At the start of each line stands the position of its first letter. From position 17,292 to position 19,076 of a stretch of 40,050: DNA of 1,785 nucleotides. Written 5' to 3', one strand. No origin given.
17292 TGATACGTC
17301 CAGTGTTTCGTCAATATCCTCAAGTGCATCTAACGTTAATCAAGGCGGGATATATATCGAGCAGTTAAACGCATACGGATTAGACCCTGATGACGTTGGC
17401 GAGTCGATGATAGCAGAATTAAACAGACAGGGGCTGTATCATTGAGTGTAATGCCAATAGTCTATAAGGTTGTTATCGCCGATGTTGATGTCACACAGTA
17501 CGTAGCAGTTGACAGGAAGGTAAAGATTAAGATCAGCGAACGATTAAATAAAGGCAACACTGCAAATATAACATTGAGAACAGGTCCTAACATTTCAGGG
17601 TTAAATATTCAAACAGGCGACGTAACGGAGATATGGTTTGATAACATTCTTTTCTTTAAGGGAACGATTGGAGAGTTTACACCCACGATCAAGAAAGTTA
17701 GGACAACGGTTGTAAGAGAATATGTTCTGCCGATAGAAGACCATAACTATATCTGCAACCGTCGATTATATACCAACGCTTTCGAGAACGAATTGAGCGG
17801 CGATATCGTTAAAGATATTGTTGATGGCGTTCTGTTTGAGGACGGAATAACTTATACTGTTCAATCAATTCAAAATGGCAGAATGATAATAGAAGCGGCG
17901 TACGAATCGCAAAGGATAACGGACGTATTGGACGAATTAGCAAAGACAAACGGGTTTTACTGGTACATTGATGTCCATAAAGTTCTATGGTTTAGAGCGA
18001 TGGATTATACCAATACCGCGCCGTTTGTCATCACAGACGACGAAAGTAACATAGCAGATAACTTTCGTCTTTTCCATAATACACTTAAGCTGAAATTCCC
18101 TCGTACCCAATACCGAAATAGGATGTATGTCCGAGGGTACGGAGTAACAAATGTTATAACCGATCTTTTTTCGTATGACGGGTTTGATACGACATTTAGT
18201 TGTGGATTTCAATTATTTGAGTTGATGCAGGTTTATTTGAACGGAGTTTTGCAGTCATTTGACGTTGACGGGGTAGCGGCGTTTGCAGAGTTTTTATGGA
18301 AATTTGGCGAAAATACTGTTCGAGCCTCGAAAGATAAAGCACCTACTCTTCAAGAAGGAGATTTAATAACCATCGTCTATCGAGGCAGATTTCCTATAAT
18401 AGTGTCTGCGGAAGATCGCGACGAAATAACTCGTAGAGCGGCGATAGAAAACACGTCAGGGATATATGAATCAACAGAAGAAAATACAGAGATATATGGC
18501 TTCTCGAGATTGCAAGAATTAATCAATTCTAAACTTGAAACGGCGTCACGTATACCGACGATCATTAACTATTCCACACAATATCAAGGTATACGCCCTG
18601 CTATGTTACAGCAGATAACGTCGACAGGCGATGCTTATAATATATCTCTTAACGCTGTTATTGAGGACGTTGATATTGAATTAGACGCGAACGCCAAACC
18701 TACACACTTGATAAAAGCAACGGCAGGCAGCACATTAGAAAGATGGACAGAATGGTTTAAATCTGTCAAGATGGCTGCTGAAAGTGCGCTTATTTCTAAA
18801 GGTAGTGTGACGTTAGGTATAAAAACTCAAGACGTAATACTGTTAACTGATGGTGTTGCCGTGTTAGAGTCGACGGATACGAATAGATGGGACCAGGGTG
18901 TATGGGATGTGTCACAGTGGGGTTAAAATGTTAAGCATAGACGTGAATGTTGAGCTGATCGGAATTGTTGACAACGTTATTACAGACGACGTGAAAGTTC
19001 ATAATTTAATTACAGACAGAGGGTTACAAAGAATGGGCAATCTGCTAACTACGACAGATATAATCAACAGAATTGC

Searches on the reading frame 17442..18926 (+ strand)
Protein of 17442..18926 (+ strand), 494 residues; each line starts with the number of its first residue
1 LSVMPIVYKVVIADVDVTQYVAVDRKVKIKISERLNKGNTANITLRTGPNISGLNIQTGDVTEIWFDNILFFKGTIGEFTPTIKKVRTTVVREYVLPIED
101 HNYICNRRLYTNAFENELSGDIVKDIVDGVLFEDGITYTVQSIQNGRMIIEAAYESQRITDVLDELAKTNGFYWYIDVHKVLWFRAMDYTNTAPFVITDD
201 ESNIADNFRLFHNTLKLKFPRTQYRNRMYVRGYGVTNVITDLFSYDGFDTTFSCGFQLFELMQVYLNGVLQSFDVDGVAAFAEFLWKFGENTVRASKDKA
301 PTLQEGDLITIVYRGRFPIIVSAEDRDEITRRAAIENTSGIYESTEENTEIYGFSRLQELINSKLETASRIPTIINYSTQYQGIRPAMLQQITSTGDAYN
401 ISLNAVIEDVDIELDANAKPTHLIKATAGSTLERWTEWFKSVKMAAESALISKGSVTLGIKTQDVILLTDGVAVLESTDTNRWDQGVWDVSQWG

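Call 13: search_protein_families(library=phrogs, proteins=[window:17442-18926:+], max_evalue=0.001)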
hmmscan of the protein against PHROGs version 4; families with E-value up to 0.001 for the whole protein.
window:17442-18926:+ (494 aa): 0 families

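Call 73: search_protein_families(library=pfam, proteins=[window:17442-18926:+], max_evalue=0.05)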
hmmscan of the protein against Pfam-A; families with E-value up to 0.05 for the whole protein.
window:17442-18926:+ (494 aa): 0 families

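Call 93: search_dna_similar(query=window:17442-18926:+, collection=phages, mode=protein, max_rows=10, max_evalue=0.001)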
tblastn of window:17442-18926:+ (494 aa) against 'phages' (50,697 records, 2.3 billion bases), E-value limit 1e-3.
Records with a match: 3; places in all: 3; records where one place covers at least 80% of the query: 0.
Best place of each record, by identity: <60% 3.
By first word of the organism name: Thermoanaerobacterium 2; Caudoviricetes 1.
By host as written in the record: Thermoanaerobacterium saccharolyticum JW/SL-YS485 2; Methanosarcinales 1.
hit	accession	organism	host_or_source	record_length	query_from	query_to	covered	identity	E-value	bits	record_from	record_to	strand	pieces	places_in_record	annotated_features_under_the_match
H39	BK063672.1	Caudoviricetes sp. vir515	Methanosarcinales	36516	100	455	72%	27.4%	6e-31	133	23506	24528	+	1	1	hypothetical protein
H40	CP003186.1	Thermoanaerobacterium phage THSA-485A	Thermoanaerobacterium saccharolyticum ...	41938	69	351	57%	24.1%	5e-6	56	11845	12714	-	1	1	hypothetical protein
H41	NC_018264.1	Thermoanaerobacterium phage THSA-485A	Thermoanaerobacterium saccharolyticum ...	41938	69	351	57%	24.1%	5e-6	56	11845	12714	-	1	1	hypothetical protein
